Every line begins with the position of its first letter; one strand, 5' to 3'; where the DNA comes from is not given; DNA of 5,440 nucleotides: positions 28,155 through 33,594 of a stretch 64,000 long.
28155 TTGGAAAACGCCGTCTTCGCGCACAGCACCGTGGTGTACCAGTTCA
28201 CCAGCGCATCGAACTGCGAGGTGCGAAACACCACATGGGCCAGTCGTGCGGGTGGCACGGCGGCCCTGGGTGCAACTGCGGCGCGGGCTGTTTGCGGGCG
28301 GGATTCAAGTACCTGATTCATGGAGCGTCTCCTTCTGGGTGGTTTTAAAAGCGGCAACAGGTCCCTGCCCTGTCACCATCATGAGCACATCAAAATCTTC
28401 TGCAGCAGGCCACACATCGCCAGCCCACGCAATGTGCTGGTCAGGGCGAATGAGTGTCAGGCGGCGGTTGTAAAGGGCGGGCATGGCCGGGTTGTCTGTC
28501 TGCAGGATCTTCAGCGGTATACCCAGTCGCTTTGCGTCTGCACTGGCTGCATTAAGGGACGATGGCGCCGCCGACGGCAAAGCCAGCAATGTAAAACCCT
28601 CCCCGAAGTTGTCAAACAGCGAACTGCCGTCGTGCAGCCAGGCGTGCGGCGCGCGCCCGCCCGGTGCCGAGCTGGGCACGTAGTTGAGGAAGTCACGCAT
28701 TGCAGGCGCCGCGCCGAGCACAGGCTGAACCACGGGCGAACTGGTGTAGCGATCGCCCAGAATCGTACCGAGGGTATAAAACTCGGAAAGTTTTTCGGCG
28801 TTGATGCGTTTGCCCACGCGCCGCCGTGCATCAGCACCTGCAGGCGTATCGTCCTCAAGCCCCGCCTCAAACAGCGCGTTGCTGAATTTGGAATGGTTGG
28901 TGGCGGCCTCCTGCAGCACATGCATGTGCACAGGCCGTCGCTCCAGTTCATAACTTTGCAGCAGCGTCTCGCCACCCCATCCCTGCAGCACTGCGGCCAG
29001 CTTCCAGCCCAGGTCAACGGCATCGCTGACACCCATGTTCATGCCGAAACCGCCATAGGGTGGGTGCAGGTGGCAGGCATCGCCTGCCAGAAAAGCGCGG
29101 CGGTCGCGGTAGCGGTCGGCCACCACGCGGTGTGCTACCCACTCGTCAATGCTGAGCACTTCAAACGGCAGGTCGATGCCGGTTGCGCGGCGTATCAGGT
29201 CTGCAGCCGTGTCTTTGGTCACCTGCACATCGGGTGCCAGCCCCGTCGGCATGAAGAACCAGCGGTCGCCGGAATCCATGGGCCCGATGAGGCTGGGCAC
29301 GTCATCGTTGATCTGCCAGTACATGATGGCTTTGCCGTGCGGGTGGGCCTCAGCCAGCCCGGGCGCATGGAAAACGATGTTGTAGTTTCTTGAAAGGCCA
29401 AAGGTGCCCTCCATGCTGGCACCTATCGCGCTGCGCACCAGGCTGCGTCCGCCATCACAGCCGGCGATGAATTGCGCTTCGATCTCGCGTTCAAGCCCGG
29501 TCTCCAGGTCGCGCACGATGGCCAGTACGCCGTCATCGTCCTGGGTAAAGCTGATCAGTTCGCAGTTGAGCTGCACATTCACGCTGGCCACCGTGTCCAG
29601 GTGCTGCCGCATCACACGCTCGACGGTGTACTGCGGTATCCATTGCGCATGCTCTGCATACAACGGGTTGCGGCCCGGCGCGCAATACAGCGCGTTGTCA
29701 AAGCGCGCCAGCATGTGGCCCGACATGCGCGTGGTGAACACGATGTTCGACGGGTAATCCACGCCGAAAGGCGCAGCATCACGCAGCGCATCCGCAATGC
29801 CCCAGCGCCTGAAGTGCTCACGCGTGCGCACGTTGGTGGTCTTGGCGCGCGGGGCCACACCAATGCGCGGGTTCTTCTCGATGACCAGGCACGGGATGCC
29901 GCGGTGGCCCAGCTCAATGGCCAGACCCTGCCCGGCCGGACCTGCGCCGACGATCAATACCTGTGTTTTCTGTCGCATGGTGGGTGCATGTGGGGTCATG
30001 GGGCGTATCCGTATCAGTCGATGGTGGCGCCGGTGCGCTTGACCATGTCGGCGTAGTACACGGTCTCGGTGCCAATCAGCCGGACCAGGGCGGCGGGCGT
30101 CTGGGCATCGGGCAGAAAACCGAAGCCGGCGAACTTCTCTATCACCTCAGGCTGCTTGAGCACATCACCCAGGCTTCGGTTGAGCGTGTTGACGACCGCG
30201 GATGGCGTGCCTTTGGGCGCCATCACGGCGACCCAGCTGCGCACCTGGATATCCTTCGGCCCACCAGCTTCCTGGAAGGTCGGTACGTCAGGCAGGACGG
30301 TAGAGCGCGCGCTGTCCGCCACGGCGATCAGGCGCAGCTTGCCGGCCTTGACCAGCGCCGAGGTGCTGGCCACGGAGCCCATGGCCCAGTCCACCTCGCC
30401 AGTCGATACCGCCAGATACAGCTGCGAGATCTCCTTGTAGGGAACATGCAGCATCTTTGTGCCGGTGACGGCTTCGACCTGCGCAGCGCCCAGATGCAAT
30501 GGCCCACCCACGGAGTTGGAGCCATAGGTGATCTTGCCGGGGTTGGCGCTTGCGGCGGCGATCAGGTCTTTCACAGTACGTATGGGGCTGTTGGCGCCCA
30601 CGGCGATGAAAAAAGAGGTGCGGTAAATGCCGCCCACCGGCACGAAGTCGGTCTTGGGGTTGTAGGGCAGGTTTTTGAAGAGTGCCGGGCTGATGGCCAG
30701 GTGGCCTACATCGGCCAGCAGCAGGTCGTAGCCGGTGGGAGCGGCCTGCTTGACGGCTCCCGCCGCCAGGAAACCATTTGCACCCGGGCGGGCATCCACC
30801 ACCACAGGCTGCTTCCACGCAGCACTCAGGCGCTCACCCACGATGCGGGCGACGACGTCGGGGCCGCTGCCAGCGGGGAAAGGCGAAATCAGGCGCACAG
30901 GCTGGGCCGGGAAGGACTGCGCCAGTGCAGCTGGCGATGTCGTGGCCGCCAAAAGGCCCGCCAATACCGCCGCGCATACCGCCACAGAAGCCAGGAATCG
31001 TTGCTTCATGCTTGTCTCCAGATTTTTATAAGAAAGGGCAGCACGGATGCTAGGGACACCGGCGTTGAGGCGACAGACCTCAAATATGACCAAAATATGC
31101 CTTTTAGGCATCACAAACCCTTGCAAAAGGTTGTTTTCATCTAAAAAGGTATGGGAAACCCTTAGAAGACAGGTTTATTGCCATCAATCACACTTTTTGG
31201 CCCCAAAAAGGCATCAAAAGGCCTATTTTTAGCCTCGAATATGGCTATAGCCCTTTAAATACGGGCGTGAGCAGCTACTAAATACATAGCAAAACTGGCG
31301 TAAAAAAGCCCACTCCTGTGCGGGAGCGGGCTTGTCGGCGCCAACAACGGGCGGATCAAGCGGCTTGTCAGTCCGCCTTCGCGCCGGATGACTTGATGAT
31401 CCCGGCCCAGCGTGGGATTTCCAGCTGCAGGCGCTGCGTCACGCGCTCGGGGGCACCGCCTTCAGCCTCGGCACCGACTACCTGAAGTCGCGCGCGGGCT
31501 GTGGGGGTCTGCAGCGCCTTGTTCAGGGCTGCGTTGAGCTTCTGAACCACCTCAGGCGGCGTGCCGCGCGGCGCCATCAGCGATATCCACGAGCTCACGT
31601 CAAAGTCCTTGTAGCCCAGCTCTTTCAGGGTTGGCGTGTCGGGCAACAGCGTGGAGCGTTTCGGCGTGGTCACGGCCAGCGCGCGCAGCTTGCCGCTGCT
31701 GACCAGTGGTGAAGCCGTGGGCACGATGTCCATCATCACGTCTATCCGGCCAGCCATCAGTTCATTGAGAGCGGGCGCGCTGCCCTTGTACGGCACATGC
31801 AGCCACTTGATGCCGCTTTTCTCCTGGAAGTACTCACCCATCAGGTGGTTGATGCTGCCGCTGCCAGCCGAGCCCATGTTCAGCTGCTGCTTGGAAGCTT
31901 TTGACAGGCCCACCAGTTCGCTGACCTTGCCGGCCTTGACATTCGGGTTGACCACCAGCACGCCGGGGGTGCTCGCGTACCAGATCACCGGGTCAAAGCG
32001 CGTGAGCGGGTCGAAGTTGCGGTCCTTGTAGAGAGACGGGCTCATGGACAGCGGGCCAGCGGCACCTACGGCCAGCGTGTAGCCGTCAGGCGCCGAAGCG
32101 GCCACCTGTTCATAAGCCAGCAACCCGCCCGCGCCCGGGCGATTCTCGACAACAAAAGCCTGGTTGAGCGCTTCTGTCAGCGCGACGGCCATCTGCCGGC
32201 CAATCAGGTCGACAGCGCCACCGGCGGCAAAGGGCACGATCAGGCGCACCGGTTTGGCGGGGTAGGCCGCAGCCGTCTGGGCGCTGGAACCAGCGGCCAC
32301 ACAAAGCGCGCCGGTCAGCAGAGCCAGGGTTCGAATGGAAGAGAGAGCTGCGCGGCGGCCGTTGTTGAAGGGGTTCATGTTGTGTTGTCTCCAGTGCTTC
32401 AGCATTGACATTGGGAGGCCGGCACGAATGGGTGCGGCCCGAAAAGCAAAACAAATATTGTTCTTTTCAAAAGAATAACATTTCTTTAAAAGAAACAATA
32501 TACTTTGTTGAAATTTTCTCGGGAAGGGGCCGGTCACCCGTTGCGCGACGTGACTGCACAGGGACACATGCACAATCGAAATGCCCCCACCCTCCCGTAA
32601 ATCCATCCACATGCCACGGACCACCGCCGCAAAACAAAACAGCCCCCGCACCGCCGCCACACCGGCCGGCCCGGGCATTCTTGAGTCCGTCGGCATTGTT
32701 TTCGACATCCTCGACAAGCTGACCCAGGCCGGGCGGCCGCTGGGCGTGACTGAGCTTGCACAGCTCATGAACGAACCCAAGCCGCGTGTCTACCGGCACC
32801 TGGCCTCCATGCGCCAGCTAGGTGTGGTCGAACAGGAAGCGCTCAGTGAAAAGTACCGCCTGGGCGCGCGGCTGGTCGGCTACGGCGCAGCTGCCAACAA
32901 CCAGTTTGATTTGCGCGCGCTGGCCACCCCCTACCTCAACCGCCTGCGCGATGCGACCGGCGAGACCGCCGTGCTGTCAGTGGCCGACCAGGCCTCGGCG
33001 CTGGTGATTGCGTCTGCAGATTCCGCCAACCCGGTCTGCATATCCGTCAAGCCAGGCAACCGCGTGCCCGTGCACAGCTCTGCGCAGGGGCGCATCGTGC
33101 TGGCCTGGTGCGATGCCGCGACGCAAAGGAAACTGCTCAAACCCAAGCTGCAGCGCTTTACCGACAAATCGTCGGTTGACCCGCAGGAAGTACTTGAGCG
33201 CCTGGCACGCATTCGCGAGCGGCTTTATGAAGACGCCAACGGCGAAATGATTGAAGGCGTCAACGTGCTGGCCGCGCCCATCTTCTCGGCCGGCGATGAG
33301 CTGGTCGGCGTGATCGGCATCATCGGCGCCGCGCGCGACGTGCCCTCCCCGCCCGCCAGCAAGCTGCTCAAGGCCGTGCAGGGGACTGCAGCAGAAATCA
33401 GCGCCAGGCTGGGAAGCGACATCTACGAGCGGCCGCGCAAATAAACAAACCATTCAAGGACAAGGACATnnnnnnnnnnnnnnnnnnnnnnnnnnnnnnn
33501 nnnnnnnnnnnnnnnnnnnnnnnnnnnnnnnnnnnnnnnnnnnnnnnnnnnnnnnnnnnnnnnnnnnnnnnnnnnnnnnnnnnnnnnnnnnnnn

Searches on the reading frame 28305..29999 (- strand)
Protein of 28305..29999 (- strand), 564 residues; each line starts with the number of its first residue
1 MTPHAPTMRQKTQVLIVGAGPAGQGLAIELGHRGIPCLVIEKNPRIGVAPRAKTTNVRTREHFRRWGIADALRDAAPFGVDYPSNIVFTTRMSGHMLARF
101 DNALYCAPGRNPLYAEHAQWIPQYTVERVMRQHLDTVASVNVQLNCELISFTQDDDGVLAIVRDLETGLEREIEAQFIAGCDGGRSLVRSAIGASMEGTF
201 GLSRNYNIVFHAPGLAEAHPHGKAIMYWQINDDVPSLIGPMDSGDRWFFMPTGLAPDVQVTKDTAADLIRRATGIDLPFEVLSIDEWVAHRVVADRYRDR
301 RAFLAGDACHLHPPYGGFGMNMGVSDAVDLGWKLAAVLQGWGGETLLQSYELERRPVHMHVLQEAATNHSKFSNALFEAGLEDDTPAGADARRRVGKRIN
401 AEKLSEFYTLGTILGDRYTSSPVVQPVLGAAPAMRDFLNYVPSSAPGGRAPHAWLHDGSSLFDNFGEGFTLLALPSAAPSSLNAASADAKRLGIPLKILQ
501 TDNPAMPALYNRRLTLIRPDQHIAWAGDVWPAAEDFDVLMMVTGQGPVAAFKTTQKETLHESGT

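Call 34: search_protein_families(library=ncbifam, proteins=[window:28305-29999:-])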
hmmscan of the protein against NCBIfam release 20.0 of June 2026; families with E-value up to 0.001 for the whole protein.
window:28305-29999:- (564 aa): 48 families (the best 25 are shown)
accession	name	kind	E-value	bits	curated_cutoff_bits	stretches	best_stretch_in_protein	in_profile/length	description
NF004780.0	PRK06126.1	subfamily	1.8e-175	584.4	445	1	8-546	5-547/552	hypothetical protein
NF046069.1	AkvoneHdxseRdmE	equivalog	4.3e-76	256.8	700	1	14-531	1-505/521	aklavinone 12-hydroxylase RdmE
NF046068.1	AkvoneHdxseDnrF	equivalog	8.9e-71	239.1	650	1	14-472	1-439/439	aklavinone 12-hydroxylase DnrF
NF004832.0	PRK06184.1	subfamily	3.3e-67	227.4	476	1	8-375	3-358/506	hypothetical protein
NF045577.1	FAD_mono_MbnF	equivalog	8.3e-61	206.1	800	1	9-527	2-509/531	methanobactin biosynthesis FAD monooxygenase MbnF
NF004829.0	PRK06183.1-3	subfamily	1.7e-57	195.3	390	1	8-527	5-495/520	bifunctional 3-(3-hydroxy-phenyl)propionate/3-hydroxycinnamic acid hydroxylase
NF004831.0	PRK06183.1-5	equivalog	7.5e-55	186.4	546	1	9-362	6-342/568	bifunctional 3-(3-hydroxy-phenyl)propionate/3-hydroxycinnamic acid hydroxylase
NF033145.1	rif_monoox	equivalog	1.2e-49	169.5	800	1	13-369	2-338/472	rifampin monooxygenase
NF005303.0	PRK06834.1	subfamily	3.5e-46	157.8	625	2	293-368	258-333/488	hypothetical protein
NF006092.0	PRK08244.1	equivalog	1.3e-44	152.7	644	1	11-367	2-339/494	monooxygenase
NF006002.0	PRK08132.1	subfamily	1.8e-42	145.5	416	2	8-199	22-200/552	FAD-dependent oxidoreductase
NF000343.1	rif_mono_Iri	exception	1.2e-38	133.4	950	1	13-372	3-343/479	rifampin monooxygenase Iri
NF004828.0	PRK06183.1-2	equivalog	2.4e-37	128.5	853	1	7-356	8-338/568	bifunctional 3-(3-hydroxy-phenyl)propionate/3-hydroxycinnamic acid hydroxylase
NF004827.0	PRK06183.1-1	equivalog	4.3e-31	108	966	1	6-356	10-344/554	bifunctional 3-(3-hydroxy-phenyl)propionate/3-hydroxycinnamic acid hydroxylase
NF004830.0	PRK06183.1-4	equivalog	9.8e-31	106.8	1135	1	11-357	18-348/617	bifunctional 3-(3-hydroxy-phenyl)propionate/3-hydroxycinnamic acid hydroxylase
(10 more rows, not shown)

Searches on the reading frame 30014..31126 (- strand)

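Call 28: search_protein_families(library=pfam, proteins=[window:30014-31126:-])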
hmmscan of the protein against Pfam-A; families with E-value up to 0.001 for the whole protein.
window:30014-31126:- (370 aa): 1 family
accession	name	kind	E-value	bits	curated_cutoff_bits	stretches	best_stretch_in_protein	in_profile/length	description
PF03401.19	TctC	-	4.6e-60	203.9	27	1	92-358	1-265/274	Tripartite tricarboxylate transporter family receptor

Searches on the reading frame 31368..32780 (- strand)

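Call 28: search_protein_families(library=pfam, proteins=[window:31368-32780:-])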
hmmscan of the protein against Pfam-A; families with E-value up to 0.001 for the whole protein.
window:31368-32780:- (470 aa): 1 family
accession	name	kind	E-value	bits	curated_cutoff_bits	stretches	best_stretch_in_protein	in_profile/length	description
PF03401.19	TctC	-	7.3e-73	245.9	27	1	194-466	2-273/274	Tripartite tricarboxylate transporter family receptor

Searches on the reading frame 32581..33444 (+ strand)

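Call 90: search_protein_families(library=pfam, proteins=[window:32581-33444:+], max_evalue=0.01)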
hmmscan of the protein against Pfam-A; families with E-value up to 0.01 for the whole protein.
window:32581-33444:+ (287 aa): 5 families
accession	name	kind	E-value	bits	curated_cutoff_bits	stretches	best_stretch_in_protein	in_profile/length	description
PF01614.24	IclR_C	-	6.7e-31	107.6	24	1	107-274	5-173/174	Bacterial transcriptional regulator IclR C-terminal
PF09339.16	HTH_IclR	-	1.4e-11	44.5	22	1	36-86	1-51/52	IclR helix-turn-helix domain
PF01022.26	HTH_5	-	2.2e-05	24.7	22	1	42-84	6-46/47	Bacterial regulatory protein, arsR family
PF12840.13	HTH_20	-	5.1e-05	23.6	27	1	42-86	8-51/51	Helix-turn-helix domain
PF01978.25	TrmB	-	0.00034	20.8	25.6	1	53-87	22-56/68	Sugar-specific transcriptional regulator TrmB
